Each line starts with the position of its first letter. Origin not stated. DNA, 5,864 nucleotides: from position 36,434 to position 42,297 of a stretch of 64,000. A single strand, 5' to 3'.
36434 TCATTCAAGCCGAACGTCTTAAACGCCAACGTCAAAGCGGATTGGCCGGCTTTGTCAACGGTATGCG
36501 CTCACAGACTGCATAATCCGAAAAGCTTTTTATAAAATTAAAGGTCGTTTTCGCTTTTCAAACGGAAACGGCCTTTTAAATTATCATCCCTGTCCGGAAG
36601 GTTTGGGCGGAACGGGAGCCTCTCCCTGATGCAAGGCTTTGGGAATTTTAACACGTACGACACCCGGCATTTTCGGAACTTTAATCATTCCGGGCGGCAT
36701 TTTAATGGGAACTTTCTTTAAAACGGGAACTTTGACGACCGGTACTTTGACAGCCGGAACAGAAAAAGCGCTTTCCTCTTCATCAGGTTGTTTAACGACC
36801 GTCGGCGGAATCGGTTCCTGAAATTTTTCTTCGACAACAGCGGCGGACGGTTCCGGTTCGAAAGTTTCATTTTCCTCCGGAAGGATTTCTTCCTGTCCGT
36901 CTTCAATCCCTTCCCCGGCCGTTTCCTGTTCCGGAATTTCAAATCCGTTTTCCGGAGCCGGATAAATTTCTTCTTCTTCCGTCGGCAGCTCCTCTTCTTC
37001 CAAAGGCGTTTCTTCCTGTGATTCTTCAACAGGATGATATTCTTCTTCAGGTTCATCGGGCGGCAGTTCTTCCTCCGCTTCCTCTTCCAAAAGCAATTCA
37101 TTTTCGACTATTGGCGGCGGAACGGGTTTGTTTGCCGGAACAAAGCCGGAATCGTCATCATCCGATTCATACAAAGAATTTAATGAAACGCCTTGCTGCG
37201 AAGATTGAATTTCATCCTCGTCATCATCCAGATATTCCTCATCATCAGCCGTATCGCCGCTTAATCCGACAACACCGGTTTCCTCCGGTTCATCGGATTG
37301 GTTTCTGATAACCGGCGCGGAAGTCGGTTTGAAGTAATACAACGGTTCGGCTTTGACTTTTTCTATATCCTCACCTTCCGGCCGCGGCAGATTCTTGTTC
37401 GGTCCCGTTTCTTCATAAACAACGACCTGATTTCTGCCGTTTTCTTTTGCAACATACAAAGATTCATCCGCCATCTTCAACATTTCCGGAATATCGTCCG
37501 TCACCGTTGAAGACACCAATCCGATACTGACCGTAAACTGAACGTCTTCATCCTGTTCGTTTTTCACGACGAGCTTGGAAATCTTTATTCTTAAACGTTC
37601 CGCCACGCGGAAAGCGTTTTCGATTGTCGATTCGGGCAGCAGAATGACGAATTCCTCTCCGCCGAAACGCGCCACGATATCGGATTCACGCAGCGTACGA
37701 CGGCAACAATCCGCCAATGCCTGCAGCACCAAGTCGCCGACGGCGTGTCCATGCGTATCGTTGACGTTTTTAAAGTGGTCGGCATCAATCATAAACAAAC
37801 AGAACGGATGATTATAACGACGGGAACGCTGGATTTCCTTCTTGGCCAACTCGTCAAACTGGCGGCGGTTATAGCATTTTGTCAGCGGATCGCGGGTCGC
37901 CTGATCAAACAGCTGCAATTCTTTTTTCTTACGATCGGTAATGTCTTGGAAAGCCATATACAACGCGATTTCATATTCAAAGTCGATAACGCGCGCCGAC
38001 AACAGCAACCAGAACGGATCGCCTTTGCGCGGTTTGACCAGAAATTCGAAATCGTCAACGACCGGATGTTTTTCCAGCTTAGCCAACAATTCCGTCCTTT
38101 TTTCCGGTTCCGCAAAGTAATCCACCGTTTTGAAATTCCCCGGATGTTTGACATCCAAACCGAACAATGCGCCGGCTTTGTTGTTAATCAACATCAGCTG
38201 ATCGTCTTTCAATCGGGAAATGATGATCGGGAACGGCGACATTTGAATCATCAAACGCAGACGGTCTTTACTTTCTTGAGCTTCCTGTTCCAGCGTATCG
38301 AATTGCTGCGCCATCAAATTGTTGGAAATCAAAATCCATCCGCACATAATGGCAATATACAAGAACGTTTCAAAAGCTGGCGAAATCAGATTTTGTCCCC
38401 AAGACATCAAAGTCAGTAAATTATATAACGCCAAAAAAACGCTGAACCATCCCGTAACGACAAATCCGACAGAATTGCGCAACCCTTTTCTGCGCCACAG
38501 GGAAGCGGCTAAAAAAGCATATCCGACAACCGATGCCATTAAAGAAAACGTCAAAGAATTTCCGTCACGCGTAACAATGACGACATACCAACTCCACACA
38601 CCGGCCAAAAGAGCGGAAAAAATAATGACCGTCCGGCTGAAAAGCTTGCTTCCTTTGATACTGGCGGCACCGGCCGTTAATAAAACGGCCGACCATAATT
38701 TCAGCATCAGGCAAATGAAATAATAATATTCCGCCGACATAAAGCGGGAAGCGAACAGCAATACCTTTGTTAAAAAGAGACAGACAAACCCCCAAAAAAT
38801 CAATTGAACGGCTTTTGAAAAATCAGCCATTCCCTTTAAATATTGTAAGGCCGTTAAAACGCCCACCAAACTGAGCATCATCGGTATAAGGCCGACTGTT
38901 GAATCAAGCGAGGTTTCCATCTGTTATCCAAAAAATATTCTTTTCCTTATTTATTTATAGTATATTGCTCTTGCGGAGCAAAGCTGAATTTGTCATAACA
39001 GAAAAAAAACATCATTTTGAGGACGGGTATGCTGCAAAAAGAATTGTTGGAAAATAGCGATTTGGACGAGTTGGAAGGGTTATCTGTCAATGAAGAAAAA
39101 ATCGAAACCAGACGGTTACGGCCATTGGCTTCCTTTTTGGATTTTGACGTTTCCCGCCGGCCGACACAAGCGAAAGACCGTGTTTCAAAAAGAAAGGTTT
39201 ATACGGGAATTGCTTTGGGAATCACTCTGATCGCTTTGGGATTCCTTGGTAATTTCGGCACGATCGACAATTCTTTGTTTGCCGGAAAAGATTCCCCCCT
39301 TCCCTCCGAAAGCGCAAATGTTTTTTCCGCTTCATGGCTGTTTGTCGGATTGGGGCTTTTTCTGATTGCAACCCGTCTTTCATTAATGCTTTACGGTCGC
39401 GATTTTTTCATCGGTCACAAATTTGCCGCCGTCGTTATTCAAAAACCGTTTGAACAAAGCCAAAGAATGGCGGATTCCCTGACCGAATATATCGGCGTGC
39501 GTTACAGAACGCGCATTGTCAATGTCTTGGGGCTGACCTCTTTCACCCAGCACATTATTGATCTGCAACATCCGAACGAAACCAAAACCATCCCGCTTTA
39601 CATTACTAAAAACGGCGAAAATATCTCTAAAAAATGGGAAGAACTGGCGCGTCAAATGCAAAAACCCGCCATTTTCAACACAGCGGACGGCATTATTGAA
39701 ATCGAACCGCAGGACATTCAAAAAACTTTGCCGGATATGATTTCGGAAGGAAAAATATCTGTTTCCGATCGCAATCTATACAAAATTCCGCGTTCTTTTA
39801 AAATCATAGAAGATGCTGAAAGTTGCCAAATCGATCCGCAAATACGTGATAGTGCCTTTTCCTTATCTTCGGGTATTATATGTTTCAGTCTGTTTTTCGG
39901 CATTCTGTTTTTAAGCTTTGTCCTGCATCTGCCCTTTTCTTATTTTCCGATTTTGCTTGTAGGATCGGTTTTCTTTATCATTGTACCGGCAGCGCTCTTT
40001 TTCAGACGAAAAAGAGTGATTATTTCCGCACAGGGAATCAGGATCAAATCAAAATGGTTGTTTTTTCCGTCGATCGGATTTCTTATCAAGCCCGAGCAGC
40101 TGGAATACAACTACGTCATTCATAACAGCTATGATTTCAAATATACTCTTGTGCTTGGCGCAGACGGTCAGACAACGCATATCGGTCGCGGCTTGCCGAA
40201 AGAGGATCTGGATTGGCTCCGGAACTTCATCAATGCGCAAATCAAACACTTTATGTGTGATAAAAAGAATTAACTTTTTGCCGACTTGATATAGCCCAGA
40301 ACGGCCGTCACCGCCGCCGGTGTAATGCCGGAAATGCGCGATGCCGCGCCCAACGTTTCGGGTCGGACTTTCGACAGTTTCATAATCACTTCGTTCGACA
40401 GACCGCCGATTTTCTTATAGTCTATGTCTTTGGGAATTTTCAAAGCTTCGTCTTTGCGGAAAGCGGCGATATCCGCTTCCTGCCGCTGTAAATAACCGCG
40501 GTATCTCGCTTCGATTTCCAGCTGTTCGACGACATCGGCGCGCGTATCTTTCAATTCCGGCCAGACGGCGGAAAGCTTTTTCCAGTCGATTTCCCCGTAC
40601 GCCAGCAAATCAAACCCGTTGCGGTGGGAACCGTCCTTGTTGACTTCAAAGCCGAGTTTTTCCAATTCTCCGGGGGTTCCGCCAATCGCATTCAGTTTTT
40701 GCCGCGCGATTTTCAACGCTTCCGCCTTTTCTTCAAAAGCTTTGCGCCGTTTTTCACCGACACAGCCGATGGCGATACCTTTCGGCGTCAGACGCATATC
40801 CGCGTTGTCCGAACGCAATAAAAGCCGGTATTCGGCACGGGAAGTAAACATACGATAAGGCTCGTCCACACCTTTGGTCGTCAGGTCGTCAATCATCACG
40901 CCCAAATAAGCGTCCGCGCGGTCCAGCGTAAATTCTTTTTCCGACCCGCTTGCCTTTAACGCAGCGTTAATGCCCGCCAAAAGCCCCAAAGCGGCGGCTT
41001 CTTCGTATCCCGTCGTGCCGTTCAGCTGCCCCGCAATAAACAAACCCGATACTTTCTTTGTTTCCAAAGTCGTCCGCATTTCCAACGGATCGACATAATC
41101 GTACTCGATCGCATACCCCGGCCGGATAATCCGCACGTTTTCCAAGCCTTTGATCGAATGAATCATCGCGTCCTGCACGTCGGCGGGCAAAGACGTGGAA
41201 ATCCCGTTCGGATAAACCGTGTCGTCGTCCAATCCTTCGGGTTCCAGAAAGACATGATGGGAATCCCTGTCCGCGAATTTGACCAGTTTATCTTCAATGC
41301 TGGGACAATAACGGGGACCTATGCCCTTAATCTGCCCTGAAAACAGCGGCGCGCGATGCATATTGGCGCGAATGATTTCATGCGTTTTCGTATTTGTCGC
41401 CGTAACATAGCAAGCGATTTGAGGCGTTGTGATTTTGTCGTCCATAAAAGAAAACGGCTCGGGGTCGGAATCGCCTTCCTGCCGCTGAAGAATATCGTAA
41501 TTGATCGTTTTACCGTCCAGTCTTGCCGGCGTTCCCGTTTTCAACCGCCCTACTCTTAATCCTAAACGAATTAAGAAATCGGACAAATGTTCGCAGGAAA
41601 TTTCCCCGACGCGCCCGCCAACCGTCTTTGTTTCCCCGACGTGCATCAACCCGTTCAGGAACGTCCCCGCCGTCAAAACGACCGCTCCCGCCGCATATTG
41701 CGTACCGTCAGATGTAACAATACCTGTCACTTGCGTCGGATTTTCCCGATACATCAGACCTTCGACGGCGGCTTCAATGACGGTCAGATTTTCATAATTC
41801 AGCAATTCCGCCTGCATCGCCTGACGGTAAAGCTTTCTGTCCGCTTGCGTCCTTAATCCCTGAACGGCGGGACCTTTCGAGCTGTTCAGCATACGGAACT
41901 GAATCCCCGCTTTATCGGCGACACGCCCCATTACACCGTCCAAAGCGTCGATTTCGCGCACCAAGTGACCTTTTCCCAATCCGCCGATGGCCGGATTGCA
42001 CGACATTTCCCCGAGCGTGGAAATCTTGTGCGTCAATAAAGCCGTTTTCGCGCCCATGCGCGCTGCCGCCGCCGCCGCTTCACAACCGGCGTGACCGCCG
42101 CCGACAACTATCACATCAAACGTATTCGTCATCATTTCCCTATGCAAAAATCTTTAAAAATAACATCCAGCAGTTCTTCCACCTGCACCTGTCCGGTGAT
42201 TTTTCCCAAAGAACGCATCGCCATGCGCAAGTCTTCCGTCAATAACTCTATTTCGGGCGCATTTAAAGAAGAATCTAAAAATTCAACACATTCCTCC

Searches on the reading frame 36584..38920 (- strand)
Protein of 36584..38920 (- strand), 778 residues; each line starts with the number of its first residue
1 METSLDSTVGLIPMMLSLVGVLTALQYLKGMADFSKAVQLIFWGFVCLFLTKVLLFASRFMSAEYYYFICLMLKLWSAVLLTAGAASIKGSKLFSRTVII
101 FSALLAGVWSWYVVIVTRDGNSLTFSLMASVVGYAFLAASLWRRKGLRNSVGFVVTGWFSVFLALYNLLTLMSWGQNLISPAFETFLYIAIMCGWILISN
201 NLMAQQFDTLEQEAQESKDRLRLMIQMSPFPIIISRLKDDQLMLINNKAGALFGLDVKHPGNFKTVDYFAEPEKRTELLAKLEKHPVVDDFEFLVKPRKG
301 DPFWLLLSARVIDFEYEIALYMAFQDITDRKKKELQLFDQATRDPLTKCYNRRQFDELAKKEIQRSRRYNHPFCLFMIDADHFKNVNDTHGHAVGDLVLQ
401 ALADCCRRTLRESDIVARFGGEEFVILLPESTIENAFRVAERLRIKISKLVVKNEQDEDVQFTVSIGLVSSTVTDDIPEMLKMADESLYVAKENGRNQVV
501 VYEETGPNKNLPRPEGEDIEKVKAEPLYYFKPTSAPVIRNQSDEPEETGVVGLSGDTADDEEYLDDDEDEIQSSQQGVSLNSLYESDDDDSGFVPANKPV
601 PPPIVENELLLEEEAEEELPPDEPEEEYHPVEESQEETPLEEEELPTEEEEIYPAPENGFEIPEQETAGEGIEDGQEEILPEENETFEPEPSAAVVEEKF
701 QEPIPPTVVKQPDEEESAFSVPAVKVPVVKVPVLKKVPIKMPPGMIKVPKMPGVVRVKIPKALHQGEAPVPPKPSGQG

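Call 67: search_protein_families(library=pfam, proteins=[window:36584-38920:-], max_evalue=0.0001)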
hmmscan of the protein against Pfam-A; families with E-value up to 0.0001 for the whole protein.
window:36584-38920:- (778 aa): 3 families
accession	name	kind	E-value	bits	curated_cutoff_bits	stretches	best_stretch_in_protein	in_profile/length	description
PF00990.26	GGDEF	-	2.5e-44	151.3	23.8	1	341-498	1-161/161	Diguanylate cyclase, GGDEF domain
PF22335.1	Cas10-Cmr2_palm2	-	4.7e-05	24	27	1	420-499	58-132/133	Cas10/Cmr2, second palm domain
PF24898.2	GGDEF_GdpP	-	7.3e-05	23.5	30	0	422-505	46-122/126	Cyclic-di-AMP phosphodiesterase GdpP-like, GGDEF domain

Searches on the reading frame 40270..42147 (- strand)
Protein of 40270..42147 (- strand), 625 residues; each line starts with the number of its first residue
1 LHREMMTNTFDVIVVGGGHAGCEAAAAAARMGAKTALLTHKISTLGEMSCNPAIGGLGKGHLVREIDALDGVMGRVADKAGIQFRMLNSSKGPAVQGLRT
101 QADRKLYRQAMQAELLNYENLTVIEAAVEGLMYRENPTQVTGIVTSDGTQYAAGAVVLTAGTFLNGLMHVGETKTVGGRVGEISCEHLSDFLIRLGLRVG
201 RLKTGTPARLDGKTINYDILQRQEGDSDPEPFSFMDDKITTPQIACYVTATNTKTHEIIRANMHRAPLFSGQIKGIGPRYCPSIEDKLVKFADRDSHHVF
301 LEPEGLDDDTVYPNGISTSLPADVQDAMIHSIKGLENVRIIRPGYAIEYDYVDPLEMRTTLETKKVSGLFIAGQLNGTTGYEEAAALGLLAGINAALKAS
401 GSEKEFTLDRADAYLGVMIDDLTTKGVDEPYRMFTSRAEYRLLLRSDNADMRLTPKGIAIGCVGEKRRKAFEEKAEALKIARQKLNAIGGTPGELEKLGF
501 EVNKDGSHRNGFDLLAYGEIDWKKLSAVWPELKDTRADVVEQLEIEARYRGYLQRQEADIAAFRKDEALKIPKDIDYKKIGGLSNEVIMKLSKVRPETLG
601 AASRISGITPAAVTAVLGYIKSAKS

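Call 67: search_protein_families(library=pfam, proteins=[window:40270-42147:-], max_evalue=0.0001)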
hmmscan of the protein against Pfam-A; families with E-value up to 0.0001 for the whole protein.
window:40270-42147:- (625 aa): 5 families
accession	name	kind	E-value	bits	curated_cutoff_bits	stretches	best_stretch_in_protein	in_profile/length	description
PF01134.28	GIDA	-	4e-170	566.5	22.1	1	11-402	1-390/391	Glucose inhibited division protein A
PF13932.14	SAM_GIDA_C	-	2.5e-26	91.7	27.1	1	562-616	2-56/57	tRNA modifying enzyme MnmG/GidA C-terminal helical bundle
PF21680.2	GIDA_C_1st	-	2.1e-17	64.1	24.7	1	465-557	1-96/96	tRNA modifying enzyme MnmG/GidA C-terminal helical domain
PF12831.13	FAD_oxidored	-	6.8e-09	36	27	1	11-183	1-165/416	FAD dependent oxidoreductase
PF00890.30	FAD_binding_2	-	3.4e-05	23.7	20.4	1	11-41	1-31/414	FAD binding domain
